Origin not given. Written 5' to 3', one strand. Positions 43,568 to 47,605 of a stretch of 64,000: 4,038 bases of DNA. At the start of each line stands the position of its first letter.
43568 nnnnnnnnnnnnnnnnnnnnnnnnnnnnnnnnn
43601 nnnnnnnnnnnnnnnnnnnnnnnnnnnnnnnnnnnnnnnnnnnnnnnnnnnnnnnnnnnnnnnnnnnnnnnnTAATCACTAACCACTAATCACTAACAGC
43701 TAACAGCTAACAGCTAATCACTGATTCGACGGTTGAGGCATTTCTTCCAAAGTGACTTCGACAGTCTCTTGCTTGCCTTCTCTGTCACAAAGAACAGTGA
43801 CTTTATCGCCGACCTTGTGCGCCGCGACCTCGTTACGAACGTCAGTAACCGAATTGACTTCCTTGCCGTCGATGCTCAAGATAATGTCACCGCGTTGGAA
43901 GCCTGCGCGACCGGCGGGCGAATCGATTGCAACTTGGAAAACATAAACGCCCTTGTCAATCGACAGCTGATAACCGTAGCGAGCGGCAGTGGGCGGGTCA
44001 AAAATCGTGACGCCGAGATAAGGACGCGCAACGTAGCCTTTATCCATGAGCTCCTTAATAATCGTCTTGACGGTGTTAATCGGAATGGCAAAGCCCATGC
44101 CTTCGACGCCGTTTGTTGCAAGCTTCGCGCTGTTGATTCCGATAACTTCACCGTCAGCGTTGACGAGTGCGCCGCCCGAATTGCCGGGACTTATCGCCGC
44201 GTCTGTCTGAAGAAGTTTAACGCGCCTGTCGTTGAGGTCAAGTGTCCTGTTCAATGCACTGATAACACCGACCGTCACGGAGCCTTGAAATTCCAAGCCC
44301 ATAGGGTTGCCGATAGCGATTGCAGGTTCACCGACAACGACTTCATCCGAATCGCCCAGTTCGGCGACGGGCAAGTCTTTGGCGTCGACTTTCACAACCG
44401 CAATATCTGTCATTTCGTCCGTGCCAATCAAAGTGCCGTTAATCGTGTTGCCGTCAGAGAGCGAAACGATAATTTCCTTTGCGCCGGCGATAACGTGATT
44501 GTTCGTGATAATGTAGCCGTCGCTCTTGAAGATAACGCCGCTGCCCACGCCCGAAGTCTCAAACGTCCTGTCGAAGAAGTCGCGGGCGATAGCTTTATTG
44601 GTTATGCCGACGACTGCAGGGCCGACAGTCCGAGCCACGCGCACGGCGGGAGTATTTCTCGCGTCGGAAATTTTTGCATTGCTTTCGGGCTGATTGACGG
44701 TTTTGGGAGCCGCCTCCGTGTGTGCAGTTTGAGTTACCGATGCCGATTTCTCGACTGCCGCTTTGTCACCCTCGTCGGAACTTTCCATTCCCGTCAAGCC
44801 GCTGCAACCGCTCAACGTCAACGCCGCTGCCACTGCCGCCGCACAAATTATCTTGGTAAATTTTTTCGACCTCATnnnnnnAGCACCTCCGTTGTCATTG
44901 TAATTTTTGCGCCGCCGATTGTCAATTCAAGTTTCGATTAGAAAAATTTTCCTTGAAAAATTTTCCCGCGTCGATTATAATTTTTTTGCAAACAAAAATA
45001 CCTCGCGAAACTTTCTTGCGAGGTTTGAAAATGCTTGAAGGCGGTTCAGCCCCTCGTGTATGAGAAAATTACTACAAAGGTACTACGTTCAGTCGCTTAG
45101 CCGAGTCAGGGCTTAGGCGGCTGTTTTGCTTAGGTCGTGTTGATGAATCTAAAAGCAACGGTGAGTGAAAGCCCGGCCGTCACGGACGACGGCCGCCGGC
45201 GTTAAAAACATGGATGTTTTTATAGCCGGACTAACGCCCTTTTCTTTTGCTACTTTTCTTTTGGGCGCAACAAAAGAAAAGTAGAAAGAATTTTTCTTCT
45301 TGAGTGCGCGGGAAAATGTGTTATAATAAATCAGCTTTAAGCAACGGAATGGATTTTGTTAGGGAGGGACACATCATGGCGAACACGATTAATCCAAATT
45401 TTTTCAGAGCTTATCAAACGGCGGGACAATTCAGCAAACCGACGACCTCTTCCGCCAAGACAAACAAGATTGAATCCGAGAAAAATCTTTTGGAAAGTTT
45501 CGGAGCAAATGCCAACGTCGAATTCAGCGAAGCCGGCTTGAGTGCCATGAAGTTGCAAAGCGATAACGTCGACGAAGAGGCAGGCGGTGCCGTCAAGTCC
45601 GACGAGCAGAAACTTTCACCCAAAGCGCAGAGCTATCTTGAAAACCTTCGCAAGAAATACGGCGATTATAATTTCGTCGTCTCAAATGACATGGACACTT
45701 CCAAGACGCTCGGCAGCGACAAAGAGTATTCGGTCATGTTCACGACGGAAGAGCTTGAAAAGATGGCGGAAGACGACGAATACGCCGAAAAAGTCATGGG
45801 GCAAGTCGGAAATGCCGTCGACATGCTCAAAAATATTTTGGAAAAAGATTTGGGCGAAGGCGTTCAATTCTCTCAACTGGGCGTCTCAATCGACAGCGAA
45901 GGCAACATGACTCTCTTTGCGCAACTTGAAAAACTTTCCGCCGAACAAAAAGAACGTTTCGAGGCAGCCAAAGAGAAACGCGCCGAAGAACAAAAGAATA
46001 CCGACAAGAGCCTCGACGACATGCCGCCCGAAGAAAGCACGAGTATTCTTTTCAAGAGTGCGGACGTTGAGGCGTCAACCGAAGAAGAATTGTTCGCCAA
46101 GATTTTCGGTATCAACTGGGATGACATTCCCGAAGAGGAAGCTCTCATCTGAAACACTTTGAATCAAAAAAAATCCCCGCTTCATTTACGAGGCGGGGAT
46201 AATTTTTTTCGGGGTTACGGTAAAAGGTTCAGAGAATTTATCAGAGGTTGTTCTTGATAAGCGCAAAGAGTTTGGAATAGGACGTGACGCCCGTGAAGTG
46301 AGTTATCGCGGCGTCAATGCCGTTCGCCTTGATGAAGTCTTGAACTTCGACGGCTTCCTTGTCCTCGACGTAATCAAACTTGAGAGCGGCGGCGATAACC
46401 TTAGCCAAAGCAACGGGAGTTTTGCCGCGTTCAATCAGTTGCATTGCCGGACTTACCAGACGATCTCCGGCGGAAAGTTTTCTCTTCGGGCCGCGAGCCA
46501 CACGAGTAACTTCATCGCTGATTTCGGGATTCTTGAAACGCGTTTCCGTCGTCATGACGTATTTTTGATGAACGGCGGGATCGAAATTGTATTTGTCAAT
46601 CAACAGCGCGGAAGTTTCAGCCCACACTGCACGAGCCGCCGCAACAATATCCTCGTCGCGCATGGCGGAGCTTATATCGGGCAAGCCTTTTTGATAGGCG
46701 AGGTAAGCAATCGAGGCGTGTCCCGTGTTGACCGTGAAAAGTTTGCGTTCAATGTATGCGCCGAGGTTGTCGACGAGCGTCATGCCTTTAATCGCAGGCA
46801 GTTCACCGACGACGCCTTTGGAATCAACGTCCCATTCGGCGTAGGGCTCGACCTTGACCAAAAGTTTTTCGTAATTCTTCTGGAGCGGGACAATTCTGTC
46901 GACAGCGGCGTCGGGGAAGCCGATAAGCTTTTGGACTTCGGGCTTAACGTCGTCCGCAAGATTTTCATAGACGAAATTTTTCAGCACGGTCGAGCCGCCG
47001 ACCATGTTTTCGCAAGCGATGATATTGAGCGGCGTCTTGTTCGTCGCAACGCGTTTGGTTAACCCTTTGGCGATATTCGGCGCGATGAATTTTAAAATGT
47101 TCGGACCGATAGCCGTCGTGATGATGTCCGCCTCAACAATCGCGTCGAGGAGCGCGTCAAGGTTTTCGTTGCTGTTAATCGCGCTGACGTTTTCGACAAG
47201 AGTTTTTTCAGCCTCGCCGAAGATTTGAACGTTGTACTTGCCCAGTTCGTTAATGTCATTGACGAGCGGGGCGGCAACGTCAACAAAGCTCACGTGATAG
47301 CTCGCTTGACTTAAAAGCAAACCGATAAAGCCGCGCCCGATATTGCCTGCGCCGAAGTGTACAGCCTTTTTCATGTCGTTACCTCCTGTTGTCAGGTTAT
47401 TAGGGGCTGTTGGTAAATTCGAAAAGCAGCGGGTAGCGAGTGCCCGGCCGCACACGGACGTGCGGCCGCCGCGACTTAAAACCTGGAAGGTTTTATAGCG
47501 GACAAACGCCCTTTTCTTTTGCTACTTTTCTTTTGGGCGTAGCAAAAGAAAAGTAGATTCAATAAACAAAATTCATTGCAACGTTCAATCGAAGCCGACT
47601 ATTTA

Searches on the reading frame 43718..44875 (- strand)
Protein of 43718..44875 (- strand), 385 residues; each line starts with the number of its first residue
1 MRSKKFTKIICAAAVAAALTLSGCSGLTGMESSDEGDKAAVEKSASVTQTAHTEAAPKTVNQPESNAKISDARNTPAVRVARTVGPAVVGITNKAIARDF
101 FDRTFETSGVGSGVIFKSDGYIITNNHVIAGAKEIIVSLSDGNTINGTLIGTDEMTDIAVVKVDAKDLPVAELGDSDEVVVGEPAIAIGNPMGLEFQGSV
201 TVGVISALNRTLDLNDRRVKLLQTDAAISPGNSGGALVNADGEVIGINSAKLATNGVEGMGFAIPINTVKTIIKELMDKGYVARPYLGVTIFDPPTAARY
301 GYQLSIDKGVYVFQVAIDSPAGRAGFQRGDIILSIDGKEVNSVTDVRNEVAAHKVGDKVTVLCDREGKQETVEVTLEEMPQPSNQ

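Call 47: search_protein_families(library=pfam, max_evalue=0.00001, proteins=[window:43718-44875:-])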
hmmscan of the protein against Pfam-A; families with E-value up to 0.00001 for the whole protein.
window:43718-44875:- (385 aa): 5 families
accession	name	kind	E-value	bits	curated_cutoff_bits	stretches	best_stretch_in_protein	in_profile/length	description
PF13365.12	Trypsin_2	-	1.1e-35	123.9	27.6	1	111-247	1-144/144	Trypsin-like peptidase domain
PF13180.12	PDZ_2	-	8e-19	68.2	27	1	307-376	11-80/80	PDZ domain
PF00089.32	Trypsin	-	1.9e-15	57.7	20.6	1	111-273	27-220/220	Trypsin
PF17820.7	PDZ_6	-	5.2e-11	42.6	27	1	314-363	4-52/54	PDZ domain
PF00595.29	PDZ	-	2.4e-08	34.6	23.2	1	298-362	23-79/81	PDZ domain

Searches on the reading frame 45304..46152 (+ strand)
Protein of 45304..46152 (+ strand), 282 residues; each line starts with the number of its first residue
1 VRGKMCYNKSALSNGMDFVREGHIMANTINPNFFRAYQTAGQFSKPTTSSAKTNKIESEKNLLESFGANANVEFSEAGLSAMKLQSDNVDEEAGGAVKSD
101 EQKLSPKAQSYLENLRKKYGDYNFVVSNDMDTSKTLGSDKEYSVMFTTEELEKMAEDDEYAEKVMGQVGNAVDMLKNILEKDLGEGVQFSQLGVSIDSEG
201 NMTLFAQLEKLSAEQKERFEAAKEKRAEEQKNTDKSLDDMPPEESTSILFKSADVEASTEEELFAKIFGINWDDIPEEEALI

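Call 47: search_protein_families(library=pfam, max_evalue=0.00001, proteins=[window:45304-46152:+])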
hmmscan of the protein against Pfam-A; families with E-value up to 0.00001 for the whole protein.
window:45304-46152:+ (282 aa): 1 family
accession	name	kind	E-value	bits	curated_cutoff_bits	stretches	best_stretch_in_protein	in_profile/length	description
PF19498.4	DUF6033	-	1.5e-33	116.9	25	1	103-268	2-178/205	Protein of unknown function (DUF6033)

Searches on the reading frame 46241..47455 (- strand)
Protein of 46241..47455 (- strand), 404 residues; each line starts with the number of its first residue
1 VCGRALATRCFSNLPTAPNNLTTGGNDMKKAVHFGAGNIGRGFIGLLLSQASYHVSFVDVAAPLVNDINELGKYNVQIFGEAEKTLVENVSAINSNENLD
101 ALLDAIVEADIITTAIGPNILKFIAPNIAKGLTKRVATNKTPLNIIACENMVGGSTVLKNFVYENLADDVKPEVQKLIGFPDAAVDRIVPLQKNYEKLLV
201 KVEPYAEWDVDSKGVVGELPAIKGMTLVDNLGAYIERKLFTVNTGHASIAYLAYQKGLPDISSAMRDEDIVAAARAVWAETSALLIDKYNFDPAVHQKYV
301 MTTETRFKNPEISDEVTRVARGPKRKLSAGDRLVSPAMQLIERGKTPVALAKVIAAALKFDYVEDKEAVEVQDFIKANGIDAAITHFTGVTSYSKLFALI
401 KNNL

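Call 47: search_protein_families(library=pfam, max_evalue=0.00001, proteins=[window:46241-47455:-])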
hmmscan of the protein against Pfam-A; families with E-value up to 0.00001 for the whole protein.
window:46241-47455:- (404 aa): 2 families
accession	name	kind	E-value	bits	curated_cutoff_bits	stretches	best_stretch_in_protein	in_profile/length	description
PF01232.29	Mannitol_dh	-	1.5e-57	195.2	27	1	30-223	2-198/199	Mannitol dehydrogenase Rossmann domain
PF08125.19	Mannitol_dh_C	-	9.2e-35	120.3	30.7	1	231-379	2-148/190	Mannitol dehydrogenase C-terminal domain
